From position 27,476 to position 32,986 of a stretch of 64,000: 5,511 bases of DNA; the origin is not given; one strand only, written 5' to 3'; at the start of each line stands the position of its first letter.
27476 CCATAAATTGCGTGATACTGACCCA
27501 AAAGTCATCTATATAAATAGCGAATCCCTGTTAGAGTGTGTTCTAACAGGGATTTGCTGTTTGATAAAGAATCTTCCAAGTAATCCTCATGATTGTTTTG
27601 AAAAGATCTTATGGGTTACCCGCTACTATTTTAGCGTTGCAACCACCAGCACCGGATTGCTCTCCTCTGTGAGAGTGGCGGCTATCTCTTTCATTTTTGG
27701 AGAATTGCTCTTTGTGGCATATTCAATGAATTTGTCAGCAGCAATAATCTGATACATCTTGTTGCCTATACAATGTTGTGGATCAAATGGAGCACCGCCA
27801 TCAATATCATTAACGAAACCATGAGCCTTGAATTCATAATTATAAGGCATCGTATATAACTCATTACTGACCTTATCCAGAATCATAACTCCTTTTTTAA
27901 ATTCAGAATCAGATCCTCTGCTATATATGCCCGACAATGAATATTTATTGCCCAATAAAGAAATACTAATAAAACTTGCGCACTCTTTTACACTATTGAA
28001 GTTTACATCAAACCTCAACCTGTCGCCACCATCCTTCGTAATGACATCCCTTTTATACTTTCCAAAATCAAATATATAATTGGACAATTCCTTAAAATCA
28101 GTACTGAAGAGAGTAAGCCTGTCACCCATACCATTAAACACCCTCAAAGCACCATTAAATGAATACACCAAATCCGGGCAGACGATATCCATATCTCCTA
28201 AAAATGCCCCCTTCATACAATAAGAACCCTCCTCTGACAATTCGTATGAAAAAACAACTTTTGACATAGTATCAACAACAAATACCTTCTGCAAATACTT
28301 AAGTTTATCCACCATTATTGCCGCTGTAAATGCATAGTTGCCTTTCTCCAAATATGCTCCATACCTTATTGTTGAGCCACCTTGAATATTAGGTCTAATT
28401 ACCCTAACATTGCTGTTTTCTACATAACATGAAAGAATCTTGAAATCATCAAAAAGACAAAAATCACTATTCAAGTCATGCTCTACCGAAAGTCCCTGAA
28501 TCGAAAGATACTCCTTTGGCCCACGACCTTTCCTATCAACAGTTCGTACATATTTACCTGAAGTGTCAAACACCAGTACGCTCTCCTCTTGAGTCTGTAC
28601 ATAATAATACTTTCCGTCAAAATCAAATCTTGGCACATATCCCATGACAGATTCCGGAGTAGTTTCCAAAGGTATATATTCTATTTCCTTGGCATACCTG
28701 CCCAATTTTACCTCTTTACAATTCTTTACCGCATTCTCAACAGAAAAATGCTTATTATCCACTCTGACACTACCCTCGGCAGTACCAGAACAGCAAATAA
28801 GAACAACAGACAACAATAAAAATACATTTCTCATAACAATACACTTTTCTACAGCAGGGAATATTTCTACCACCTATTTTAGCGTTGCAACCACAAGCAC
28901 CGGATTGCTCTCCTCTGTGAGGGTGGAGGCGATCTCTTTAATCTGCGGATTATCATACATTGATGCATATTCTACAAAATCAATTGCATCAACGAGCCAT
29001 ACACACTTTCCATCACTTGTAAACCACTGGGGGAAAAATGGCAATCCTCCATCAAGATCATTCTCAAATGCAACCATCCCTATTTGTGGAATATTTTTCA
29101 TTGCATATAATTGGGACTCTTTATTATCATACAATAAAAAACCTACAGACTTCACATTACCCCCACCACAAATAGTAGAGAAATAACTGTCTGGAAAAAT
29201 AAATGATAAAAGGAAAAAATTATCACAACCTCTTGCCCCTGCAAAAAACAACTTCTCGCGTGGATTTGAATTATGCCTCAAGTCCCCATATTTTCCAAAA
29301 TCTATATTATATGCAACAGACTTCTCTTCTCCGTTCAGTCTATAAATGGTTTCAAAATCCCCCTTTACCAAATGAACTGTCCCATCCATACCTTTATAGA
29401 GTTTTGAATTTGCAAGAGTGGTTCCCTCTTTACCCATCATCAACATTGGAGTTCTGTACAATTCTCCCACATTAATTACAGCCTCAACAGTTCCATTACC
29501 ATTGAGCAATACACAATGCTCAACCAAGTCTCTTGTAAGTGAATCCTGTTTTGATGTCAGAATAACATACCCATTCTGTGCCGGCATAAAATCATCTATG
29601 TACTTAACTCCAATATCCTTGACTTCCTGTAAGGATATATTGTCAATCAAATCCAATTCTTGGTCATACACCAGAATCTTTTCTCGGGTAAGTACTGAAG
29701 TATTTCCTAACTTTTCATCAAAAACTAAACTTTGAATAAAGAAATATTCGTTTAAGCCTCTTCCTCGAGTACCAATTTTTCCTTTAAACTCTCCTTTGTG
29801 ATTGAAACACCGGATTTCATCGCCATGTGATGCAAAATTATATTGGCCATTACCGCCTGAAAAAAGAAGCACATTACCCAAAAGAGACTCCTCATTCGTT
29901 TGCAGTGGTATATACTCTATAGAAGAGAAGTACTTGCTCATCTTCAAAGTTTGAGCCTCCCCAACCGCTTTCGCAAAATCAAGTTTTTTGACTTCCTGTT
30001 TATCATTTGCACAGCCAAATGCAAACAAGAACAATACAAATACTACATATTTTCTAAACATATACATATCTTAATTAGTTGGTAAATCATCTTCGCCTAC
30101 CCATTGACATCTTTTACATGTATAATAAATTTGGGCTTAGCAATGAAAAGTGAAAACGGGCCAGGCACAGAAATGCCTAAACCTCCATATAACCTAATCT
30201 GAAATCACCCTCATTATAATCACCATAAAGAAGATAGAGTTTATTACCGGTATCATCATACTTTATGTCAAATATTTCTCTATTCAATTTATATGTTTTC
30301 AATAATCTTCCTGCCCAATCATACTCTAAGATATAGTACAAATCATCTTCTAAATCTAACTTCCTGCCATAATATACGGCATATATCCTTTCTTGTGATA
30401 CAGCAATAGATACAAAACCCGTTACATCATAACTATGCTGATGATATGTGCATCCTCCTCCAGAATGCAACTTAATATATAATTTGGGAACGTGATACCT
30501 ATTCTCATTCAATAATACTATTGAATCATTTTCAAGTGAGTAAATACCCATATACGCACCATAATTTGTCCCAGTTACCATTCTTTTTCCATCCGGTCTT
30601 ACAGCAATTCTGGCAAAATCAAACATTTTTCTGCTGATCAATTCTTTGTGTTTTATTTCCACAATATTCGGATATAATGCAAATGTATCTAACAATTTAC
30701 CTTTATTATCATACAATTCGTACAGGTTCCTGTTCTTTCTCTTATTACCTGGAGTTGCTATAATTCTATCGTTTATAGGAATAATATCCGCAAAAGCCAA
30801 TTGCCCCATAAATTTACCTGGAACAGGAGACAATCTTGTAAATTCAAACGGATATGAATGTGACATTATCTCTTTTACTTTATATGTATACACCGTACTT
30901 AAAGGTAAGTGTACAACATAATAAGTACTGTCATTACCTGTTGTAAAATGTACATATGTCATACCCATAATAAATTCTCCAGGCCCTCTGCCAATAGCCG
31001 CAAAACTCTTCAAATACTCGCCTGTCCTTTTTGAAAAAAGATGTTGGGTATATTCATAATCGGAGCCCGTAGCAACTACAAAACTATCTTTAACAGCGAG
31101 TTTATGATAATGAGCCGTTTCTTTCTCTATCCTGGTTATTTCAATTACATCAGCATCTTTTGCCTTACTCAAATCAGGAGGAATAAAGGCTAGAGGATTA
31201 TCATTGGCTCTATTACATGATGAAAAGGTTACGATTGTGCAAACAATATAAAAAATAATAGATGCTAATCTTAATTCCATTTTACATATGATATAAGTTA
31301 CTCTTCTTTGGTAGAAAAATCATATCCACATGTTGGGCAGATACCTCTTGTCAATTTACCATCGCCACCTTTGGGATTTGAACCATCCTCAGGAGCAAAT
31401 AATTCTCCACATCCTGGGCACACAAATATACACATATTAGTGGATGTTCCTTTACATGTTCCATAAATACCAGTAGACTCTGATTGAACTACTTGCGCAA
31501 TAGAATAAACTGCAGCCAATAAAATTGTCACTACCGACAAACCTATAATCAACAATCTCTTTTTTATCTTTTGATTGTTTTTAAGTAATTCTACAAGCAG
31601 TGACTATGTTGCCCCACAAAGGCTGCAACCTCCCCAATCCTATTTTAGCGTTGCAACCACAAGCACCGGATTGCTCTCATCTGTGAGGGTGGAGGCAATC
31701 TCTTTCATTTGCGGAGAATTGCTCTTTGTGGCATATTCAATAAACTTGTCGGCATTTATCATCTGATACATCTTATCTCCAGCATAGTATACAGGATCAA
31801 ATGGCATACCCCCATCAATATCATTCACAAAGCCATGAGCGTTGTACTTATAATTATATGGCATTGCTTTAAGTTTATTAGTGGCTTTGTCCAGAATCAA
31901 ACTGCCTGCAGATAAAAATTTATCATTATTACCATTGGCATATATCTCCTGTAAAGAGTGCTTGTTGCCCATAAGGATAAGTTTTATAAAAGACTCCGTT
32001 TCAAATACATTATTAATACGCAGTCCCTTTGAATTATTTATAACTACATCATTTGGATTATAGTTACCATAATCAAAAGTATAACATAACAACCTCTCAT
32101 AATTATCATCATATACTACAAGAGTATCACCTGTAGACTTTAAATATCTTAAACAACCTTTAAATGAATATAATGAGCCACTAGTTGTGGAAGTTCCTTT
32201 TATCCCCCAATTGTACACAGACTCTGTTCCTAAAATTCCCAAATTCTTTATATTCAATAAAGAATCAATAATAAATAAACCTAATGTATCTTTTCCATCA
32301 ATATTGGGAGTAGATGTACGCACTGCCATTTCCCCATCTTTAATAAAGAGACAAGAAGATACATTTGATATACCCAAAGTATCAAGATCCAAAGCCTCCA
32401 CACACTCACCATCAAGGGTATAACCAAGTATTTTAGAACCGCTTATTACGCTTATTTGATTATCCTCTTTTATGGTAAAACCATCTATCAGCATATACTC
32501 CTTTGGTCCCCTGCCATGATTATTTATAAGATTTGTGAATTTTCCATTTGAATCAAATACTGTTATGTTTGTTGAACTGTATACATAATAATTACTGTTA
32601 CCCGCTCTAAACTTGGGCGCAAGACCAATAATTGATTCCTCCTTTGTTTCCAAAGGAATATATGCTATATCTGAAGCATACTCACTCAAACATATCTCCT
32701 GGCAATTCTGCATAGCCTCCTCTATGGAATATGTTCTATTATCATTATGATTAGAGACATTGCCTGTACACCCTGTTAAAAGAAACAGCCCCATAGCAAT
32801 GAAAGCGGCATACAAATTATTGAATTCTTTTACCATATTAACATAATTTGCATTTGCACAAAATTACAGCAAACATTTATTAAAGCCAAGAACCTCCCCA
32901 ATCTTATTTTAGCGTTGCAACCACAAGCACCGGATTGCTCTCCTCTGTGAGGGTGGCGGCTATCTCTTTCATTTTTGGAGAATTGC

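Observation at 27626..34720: Five diverged paralogs keep a near-identical ~110-nt 3' end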

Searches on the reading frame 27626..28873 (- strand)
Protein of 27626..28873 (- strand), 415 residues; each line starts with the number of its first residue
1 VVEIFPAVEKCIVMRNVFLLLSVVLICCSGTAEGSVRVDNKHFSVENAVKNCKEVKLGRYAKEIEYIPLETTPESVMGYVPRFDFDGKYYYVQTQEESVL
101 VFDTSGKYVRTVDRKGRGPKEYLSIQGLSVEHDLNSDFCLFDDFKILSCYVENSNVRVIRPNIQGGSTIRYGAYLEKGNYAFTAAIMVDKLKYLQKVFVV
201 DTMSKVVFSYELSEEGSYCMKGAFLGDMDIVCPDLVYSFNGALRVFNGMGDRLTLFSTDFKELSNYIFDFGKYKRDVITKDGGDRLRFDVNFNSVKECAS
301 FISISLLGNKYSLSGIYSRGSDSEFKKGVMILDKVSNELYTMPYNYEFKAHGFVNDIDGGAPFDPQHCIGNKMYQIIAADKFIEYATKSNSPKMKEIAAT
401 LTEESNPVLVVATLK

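Call 4: search_protein_families(library=pfam, proteins=[window:27626-28873:-], max_evalue=0.01)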
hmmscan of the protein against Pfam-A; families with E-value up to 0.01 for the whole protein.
window:27626-28873:- (415 aa): 2 families
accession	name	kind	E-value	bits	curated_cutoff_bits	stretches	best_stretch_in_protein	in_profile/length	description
PF17170.10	DUF5128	-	1.2e-18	67.9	22.9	1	49-135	15-102/321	6-bladed beta-propeller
PF16288.11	DUF4934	-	6.5e-08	33.1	27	1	56-128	2-74/102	Domain of unknown function (DUF4934)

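Call 8: search_protein_families(library=ncbifam, proteins=[window:27626-28873:-], max_evalue=0.01)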
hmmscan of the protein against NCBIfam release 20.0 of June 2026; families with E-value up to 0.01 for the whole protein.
window:27626-28873:- (415 aa): 0 families

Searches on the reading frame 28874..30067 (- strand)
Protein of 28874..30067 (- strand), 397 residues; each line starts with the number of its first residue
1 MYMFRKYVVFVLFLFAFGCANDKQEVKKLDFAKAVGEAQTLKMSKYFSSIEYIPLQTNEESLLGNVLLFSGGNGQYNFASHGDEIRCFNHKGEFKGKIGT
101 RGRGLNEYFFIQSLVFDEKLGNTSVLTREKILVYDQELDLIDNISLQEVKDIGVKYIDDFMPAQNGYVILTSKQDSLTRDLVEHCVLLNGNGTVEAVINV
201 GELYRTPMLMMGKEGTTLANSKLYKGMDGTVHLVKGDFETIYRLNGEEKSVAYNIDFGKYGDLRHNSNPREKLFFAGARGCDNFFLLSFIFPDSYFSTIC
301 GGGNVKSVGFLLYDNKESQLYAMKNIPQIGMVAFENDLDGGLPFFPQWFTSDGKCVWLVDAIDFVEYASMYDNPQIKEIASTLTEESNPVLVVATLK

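Call 4: search_protein_families(library=pfam, proteins=[window:28874-30067:-], max_evalue=0.01)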
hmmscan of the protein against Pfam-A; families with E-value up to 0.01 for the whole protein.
window:28874-30067:- (397 aa): 2 families
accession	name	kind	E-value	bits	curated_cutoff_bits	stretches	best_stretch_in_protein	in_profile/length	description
PF17170.10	DUF5128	-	3.4e-16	59.8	22.9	1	35-146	15-130/321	6-bladed beta-propeller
PF16288.11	DUF4934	-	2.3e-05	24.9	27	1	41-108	1-68/102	Domain of unknown function (DUF4934)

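Call 8: search_protein_families(library=ncbifam, proteins=[window:28874-30067:-], max_evalue=0.01)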
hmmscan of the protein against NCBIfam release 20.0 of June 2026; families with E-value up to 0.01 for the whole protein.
window:28874-30067:- (397 aa): 0 families

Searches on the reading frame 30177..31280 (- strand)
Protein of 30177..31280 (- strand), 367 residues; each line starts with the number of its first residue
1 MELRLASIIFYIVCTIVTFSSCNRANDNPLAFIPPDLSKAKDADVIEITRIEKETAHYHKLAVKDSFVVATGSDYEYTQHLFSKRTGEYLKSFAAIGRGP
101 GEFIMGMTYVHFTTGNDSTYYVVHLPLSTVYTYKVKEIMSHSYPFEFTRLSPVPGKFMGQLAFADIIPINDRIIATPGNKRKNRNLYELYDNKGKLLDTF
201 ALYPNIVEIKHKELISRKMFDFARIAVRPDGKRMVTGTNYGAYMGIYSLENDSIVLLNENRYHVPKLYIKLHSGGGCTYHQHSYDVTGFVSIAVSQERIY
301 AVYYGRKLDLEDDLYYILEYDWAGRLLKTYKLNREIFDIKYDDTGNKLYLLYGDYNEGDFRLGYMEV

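Call 4: search_protein_families(library=pfam, proteins=[window:30177-31280:-], max_evalue=0.01)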
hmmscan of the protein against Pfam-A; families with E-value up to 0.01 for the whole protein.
window:30177-31280:- (367 aa): 1 family
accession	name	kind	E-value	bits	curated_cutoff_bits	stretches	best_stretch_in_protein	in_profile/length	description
PF15869.11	TolB_like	-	3.4e-16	59.9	29.2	1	60-343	23-295/296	TolB-like 6-blade propeller-like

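Call 8: search_protein_families(library=ncbifam, proteins=[window:30177-31280:-], max_evalue=0.01)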
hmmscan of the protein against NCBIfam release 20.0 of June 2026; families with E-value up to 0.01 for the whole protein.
window:30177-31280:- (367 aa): 0 families

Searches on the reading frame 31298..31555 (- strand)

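Call 4: search_protein_families(library=pfam, proteins=[window:31298-31555:-], max_evalue=0.01)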
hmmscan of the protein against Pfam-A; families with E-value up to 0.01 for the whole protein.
window:31298-31555:- (85 aa): 4 families
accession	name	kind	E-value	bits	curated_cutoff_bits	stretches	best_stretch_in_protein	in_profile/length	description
PF23475.1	zf-Tbcl_FmdE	-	0.00027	20.8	23.2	0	43-59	7-23/35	FmdE treble clef zinc finger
PF10571.15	UPF0547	-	0.00077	20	29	0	72-81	16-25/26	Uncharacterised protein family UPF0547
PF08274.17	Zn_Ribbon_YjdM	-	0.0024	18.3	30.8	0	72-81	21-30/30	PhnA Zinc-Ribbon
PF00096.32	zf-C2H2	-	0.0032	18.3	25.2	0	73-84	3-14/23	Zinc finger, C2H2 type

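Call 8: search_protein_families(library=ncbifam, proteins=[window:31298-31555:-], max_evalue=0.01)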
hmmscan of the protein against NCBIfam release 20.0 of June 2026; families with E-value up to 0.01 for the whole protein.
window:31298-31555:- (85 aa): 1 family
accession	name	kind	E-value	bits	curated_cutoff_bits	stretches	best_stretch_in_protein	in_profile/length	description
NF038384.1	zinc_YnfU_fam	subfamily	0.00022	20.7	36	0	44-56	39-51/52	YnfU family zinc-binding protein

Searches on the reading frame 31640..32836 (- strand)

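Call 4: search_protein_families(library=pfam, proteins=[window:31640-32836:-], max_evalue=0.01)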
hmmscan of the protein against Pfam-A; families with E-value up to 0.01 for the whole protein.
window:31640-32836:- (398 aa): 3 families
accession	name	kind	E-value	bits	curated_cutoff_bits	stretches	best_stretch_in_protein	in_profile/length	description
PF17170.10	DUF5128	-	1.6e-24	87.1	22.9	1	42-324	15-293/321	6-bladed beta-propeller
PF16288.11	DUF4934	-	2e-07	31.5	27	1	50-143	3-98/102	Domain of unknown function (DUF4934)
PF13978.11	DUF4223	-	0.0062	16.9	27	1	11-36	8-33/54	Protein of unknown function (DUF4223)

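Call 8: search_protein_families(library=ncbifam, proteins=[window:31640-32836:-], max_evalue=0.01)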
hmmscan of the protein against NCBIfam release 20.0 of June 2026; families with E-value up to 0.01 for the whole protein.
window:31640-32836:- (398 aa): 0 families
